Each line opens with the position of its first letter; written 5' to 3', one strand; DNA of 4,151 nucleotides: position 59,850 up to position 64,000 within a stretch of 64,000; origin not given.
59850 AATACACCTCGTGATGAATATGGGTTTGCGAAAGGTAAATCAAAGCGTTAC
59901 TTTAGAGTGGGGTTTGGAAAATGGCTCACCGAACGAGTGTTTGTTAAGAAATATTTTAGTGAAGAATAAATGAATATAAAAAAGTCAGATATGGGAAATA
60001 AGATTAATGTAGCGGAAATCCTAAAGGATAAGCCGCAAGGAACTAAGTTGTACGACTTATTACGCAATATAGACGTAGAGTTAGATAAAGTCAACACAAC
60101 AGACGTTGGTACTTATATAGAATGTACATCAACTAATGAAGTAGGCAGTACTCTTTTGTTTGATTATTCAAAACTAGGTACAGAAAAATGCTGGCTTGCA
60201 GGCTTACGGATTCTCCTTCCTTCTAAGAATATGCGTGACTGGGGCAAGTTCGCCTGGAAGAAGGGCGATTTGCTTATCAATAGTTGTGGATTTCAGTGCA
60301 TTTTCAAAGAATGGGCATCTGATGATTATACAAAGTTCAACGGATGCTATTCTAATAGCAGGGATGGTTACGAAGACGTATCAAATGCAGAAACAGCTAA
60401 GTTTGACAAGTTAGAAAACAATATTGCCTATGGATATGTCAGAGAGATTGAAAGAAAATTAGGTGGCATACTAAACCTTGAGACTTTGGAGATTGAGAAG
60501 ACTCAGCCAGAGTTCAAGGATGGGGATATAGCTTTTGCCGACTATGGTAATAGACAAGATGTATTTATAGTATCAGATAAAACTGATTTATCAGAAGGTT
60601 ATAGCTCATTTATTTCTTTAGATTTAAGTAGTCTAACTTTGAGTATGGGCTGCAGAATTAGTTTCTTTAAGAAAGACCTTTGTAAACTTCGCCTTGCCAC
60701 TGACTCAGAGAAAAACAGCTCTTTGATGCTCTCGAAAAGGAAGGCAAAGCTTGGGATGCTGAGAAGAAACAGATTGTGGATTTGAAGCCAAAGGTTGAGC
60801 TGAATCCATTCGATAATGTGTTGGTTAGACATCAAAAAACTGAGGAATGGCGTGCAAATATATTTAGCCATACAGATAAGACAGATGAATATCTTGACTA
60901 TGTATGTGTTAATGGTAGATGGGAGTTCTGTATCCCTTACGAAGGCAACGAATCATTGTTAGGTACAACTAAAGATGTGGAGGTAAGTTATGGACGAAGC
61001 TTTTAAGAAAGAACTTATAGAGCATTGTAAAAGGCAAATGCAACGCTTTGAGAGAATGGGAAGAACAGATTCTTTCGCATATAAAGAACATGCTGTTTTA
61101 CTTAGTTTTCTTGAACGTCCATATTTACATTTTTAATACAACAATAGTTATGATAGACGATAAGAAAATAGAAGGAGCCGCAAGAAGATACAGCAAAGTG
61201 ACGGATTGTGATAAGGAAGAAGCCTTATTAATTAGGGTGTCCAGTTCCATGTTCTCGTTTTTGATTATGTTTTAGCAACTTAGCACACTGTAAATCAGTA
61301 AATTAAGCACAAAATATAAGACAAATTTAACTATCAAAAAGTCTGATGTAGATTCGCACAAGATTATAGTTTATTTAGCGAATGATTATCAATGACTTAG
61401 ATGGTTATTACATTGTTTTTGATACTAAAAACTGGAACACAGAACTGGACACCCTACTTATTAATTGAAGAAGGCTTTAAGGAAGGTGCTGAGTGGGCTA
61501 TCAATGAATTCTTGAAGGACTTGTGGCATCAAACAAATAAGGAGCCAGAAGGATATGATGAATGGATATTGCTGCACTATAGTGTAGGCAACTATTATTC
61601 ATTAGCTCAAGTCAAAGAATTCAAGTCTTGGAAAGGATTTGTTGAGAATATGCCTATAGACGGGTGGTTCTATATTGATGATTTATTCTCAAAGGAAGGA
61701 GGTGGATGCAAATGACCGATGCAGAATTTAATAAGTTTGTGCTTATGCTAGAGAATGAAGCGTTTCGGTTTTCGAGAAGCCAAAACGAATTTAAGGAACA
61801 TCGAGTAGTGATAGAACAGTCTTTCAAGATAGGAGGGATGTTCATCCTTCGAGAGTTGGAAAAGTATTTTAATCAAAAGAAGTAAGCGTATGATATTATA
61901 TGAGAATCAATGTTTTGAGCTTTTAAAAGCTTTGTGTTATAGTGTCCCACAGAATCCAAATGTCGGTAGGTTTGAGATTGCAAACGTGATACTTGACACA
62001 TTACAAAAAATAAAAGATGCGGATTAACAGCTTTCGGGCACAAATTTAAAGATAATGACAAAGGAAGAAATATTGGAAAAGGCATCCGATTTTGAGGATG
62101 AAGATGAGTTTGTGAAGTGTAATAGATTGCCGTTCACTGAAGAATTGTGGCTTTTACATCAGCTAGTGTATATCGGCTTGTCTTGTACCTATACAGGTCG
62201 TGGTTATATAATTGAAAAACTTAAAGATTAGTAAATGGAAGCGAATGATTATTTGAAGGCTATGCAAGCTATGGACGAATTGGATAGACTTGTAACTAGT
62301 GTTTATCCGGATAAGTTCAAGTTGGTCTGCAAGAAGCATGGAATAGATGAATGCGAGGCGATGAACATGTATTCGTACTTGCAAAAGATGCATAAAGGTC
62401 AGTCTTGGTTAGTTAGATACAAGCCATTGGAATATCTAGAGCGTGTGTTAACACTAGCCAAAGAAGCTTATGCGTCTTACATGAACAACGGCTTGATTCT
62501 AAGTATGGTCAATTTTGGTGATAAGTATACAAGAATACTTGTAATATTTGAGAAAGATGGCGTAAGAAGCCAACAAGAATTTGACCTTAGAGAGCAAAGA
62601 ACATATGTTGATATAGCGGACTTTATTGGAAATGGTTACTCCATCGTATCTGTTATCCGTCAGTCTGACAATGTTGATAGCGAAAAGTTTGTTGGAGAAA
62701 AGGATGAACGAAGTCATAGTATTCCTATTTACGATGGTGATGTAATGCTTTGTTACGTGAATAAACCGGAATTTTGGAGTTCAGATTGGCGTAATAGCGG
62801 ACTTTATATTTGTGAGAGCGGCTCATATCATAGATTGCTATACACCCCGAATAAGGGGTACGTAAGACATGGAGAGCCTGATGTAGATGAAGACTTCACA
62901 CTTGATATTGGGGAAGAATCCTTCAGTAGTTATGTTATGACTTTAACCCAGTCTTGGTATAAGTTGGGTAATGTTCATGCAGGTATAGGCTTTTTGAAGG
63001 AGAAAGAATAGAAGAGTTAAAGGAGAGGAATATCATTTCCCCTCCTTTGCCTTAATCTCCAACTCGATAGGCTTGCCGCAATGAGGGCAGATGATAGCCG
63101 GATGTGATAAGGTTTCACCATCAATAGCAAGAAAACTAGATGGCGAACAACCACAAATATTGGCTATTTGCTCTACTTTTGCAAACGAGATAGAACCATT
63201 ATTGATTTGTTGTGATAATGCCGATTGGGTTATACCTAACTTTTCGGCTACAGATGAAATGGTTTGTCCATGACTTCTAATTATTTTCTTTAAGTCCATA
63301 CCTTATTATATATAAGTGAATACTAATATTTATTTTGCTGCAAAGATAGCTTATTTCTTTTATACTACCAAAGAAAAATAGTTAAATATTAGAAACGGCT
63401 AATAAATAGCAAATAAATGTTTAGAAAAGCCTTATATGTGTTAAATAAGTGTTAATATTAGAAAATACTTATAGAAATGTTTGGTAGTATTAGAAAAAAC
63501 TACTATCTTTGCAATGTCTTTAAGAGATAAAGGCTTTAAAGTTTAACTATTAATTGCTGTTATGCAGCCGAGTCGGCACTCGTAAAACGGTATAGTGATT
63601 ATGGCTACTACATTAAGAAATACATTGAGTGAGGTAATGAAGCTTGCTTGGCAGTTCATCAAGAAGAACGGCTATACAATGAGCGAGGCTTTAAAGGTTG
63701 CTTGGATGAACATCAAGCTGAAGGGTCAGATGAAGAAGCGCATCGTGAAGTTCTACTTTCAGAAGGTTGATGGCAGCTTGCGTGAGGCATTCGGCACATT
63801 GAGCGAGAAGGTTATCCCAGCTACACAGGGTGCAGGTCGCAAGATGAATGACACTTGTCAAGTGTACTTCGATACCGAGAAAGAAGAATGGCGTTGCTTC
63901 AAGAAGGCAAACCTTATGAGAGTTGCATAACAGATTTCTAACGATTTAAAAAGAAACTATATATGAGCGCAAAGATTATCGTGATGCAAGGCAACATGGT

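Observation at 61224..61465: MITE-like 224-bp insertion with 15-bp TIRs and a 9-bp target duplication splits a phage gene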

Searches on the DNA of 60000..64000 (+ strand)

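Call 8: search_dna_similar(query=window:60000-64000:+, collection=phages, mode=distant)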
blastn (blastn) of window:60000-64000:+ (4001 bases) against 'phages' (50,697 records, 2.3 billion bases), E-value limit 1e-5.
Records with a match: 5; places in all: 7; records where one place covers at least 80% of the query: 0.
Best place of each record, by identity: 90-95% 1; 60-80% 4.
By first word of the organism name: Bacteriophage 4; Bacteroides 1.
By host as written in the record: - 4; Bacteroides salyersiae BG8 1.
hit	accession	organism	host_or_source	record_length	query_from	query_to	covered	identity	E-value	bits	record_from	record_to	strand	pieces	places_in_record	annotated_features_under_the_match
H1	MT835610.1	Bacteriophage sp.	human fecal samples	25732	1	3643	67%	90.3%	0e+0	3673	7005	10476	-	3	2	record has no annotation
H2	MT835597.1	Bacteriophage sp.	human fecal samples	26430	448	984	9%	76.9%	5e-44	266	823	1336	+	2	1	record has no annotation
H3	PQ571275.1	Bacteroides phage BS-TP2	Bacteroides salyersiae BG8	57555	3632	3936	8%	69.6%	6e-24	121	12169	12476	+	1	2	SH3 beta-barrel fold-containing protein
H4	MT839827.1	Bacteriophage sp.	human fecal samples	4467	3632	3936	8%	69.3%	7e-23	116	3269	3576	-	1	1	record has no annotation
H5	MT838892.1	Bacteriophage sp.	human fecal samples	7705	3665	3933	7%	66.5%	7e-10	73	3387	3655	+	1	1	record has no annotation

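Call 9: get_annotated_region(hit=H1, flank=1500)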
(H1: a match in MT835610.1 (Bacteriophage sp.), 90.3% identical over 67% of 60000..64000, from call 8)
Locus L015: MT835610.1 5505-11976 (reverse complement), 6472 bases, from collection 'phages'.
description: UNVERIFIED: Bacteriophage sp. clone scaffold_289 genomic sequence.
organism: Bacteriophage sp. (NCBI taxid 38018)
taxonomy: Viruses
host: -; source: human fecal samples; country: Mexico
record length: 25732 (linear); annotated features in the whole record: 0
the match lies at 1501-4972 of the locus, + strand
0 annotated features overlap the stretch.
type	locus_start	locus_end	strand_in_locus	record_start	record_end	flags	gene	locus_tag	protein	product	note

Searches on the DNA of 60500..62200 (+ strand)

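Call 5: search_dna_similar(query=window:61233-61456:+, collection=phages, mode=distant, max_evalue=0.01)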
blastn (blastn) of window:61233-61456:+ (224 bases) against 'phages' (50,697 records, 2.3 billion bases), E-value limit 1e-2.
No match.

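Call 6: search_rna_families(source=window, start=60500, end=62200, threshold=evalue, max_evalue=1)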
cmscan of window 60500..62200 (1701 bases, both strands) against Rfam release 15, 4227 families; matches with E-value up to 1: 1.
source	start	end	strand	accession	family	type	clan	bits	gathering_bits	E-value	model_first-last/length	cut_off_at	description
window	61233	61456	-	RF04128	MIR8562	Gene; miRNA;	-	24.8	211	0.063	1-242/242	no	MIR8562 microRNA precursor family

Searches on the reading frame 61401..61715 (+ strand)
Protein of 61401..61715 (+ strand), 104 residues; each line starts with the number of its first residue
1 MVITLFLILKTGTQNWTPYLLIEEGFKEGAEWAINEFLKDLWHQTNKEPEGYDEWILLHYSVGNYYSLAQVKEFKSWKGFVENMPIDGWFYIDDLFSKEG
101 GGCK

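Call 92: find_encoding_contigs(protein=window:61401-61715:+, flank=1500, max_places=6)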
Protein window:61401-61715:+ (104 aa): 16 contigs read that carry it; 4 places shown.
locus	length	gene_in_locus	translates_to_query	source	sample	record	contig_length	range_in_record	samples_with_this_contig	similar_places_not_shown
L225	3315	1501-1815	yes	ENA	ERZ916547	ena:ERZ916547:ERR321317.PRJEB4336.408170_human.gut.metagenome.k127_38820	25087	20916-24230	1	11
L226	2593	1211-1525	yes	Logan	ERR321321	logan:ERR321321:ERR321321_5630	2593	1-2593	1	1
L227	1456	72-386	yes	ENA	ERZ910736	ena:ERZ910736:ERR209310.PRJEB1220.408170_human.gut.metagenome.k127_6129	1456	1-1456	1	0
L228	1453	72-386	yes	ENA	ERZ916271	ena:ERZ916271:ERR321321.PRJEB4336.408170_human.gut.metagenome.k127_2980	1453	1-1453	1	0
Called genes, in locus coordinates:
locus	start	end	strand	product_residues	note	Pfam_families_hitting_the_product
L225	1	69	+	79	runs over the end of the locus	-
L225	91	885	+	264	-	-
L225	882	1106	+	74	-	-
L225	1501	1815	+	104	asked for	-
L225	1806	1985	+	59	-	-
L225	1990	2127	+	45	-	-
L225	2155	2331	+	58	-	-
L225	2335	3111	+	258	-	-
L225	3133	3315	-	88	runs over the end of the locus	PF01381:HTH_3 (weak), PF13443:HTH_26 (weak)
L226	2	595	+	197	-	?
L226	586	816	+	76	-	-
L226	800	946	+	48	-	-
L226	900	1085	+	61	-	-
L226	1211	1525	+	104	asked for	-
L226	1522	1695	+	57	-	-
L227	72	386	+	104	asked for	-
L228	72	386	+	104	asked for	-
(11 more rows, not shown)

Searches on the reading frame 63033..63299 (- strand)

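Call 41: search_protein_families(library=phrogs, proteins=[window:63033-63299:-], max_evalue=0.01)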
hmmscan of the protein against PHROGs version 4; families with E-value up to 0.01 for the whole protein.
window:63033-63299:- (88 aa): 17 families
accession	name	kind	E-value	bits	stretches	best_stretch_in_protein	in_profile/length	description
phrog_4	-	transcription regulation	6.8e-07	29.6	1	3-66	141-201/400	transcriptional repressor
phrog_8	-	transcription regulation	1.6e-06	28.9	1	3-57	81-136/346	transcriptional regulator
phrog_1373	-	transcription regulation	8.1e-06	26.9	1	3-52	68-118/166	transcriptional regulator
phrog_4583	-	transcription regulation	2.2e-05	25.4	1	5-58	17-71/81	transcriptional repressor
phrog_6223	-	transcription regulation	2.9e-05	25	1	3-38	7-43/73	transcriptional repressor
phrog_2439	-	transcription regulation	3.3e-05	23.9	1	3-62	12-71/367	transcriptional regulator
phrog_3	-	transcription regulation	6.3e-05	23.9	1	3-60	93-149/430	transcriptional repressor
phrog_2328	-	transcription regulation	0.00011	22.9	1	3-80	20-103/128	transcriptional repressor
phrog_2339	-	DNA, RNA and nucleotide metabolism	0.0002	22.3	1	2-49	29-75/98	HTH DNA binding protein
phrog_35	-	transcription regulation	0.00034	21.7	1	1-46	76-121/181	transcriptional repressor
phrog_2967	-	transcription regulation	0.00037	21.1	1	3-64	15-77/225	transcriptional regulator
phrog_7241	-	transcription regulation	0.00051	21.1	1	11-54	74-118/122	transcriptional regulator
phrog_409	-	transcription regulation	0.00086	20.9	1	1-40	15-52/127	transcriptional regulator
phrog_1728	-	transcription regulation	0.0016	18.5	1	2-48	7-54/380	transcriptional regulator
phrog_10714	-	unknown function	0.0019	19.4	1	12-84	35-105/109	-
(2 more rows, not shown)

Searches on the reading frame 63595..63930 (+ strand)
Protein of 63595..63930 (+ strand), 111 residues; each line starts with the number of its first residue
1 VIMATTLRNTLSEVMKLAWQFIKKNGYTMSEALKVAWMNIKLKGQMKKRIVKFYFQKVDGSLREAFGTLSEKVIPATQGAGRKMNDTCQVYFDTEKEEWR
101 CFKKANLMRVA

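Call 41: search_protein_families(library=phrogs, proteins=[window:63595-63930:+], max_evalue=0.01)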
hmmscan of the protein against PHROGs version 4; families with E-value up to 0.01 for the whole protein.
window:63595-63930:+ (111 aa): 1 family
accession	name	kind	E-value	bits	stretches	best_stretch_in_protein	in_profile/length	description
phrog_1086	-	unknown function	3.9e-35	121.4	1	8-110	3-113/137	-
